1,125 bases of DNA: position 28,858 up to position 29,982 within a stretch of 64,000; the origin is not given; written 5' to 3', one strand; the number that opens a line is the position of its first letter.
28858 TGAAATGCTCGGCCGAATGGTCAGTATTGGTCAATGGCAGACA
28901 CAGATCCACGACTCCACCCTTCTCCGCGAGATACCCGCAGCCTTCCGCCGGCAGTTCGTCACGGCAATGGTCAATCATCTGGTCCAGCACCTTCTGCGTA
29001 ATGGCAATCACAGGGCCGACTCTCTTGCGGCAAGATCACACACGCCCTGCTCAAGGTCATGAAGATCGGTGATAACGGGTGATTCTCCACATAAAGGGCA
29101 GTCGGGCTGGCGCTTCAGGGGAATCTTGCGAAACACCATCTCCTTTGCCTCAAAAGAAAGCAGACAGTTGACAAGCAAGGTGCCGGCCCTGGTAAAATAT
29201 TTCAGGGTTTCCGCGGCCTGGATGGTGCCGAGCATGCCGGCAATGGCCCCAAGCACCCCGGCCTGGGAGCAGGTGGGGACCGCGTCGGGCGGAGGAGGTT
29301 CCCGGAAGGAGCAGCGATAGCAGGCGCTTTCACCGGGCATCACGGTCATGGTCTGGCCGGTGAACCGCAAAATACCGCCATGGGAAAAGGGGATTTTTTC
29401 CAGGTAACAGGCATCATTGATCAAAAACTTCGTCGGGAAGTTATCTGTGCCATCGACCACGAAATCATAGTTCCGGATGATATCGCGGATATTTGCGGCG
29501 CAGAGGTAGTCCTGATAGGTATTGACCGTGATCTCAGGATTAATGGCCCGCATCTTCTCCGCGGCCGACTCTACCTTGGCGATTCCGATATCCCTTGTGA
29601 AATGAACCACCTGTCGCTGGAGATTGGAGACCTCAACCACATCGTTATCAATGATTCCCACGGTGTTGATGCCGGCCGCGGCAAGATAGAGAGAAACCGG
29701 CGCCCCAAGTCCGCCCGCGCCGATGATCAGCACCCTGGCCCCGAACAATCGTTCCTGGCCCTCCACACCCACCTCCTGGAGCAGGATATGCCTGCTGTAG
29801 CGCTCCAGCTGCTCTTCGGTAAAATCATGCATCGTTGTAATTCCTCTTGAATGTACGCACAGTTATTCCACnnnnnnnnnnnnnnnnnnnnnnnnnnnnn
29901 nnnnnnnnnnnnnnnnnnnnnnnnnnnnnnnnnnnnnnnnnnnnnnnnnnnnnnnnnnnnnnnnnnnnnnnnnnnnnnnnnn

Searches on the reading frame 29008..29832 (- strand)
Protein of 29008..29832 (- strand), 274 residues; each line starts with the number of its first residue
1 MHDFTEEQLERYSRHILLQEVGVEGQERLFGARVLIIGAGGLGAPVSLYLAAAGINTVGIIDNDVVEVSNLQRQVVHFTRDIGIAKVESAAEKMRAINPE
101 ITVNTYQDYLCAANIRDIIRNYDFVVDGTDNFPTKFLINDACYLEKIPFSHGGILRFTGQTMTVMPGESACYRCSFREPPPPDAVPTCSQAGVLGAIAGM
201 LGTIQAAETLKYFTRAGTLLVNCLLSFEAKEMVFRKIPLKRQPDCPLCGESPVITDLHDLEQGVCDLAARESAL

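Call 51: search_protein_families(library=pfam, proteins=[window:29008-29832:-], max_evalue=0.000001)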
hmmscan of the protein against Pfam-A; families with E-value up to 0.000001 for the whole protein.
window:29008-29832:- (274 aa): 1 family
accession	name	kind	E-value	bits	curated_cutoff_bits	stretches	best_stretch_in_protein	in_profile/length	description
PF00899.27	ThiF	-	4.7e-78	262.1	28.1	1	12-246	1-237/238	ThiF family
